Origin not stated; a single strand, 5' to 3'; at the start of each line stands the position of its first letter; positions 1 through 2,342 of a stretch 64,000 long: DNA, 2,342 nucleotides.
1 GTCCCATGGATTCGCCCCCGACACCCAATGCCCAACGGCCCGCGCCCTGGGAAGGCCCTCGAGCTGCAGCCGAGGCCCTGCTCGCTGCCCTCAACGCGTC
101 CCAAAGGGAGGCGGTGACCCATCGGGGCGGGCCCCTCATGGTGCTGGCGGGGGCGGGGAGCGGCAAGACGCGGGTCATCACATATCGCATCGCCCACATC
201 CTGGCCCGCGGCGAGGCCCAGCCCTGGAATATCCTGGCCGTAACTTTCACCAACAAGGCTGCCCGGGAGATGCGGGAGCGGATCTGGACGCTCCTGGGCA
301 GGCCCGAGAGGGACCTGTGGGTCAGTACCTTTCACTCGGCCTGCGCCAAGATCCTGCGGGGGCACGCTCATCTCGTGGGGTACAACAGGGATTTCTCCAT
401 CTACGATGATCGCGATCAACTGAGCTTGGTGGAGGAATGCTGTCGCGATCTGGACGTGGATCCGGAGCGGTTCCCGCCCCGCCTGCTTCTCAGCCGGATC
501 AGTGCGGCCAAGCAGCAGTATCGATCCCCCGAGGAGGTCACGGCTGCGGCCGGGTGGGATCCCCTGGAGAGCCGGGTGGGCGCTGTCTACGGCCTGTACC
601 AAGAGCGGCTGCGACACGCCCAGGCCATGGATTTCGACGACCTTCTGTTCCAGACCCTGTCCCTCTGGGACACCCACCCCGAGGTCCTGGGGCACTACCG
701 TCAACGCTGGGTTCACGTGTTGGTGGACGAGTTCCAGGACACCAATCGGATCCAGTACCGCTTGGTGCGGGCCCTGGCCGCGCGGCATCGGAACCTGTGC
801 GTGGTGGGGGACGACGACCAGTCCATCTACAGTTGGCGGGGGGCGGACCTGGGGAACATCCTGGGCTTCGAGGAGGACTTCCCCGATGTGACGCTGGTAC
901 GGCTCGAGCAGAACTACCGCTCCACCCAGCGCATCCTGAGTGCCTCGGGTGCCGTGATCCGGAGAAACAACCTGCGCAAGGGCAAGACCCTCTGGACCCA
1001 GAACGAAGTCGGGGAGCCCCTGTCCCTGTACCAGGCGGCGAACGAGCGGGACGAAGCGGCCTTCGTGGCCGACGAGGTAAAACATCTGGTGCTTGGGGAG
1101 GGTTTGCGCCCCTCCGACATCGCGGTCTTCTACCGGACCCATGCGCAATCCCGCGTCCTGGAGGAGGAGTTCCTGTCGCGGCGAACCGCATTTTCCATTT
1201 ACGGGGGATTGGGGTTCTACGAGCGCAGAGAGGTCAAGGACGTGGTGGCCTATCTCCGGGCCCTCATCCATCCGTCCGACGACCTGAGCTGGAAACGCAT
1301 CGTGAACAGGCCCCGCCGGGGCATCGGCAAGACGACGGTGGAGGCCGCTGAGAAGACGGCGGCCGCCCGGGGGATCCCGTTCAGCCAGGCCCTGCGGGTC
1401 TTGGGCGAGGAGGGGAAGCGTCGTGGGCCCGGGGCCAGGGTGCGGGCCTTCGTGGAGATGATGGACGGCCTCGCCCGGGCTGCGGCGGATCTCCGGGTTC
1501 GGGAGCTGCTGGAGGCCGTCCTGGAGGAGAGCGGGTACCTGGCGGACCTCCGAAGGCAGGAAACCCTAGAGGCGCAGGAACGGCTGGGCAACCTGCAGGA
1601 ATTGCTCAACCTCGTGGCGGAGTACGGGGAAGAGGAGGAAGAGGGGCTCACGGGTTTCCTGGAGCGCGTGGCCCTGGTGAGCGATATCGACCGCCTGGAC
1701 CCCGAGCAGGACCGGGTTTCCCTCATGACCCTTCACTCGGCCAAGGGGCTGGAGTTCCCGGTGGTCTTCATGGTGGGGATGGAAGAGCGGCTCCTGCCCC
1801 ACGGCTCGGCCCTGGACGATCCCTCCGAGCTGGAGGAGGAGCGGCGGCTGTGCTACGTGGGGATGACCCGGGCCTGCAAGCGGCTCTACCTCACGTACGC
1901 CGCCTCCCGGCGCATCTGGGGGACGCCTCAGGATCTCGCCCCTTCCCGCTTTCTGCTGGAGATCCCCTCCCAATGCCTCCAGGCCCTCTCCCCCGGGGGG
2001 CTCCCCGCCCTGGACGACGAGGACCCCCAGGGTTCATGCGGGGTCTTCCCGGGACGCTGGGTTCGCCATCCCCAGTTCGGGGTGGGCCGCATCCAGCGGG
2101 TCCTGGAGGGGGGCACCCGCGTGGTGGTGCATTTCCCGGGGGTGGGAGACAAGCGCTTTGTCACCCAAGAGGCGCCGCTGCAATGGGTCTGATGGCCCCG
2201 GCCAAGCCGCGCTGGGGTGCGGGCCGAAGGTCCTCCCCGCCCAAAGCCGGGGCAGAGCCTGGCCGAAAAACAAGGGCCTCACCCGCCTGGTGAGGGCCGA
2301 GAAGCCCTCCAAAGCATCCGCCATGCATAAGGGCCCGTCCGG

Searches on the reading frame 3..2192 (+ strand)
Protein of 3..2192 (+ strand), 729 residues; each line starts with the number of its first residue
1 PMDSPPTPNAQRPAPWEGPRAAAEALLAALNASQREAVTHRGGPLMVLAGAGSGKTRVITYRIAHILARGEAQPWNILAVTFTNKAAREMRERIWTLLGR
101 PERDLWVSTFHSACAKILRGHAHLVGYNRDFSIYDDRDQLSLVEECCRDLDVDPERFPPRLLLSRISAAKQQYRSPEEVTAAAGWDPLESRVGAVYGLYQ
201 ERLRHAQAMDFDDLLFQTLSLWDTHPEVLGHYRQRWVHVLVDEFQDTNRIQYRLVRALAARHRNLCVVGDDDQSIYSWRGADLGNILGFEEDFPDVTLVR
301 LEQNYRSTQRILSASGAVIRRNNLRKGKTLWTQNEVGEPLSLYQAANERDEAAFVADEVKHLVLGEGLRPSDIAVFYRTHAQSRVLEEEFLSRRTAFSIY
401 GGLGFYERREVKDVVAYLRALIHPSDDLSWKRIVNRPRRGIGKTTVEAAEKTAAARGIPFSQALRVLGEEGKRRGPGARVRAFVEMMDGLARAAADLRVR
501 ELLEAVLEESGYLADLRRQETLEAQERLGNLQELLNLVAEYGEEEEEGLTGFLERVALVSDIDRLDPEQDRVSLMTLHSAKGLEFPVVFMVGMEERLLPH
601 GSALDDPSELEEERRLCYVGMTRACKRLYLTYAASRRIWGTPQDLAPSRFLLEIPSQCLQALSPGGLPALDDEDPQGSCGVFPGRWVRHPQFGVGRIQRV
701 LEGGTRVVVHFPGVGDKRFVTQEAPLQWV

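Call 61: search_protein_families(library=pfam, proteins=[window:3-2192:+], max_evalue=0.001)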
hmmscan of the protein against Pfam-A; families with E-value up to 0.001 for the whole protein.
window:3-2192:+ (729 aa): 6 families
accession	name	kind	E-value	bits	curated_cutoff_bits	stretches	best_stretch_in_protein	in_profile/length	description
PF00580.27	UvrD-helicase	-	6e-93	311.9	23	1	30-294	1-271/271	UvrD/REP helicase N-terminal domain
PF13361.12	UvrD_C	-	5.8e-72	243.5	25.6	1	299-634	1-349/350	UvrD-like helicase C-terminal domain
PF13245.12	AAA_19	-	1.7e-24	86.9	25.1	1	34-277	1-132/134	AAA domain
PF13538.12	UvrD_C_2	-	1.9e-09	37.6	27.4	1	574-630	4-51/52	UvrD-like helicase C-terminal domain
PF13604.12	AAA_30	-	1e-05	25.8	27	0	30-93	2-65/191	AAA domain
PF01443.25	Viral_helicase1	-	5.8e-05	23.4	21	0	556-630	161-226/228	Viral superfamily 1 RNA helicase core domain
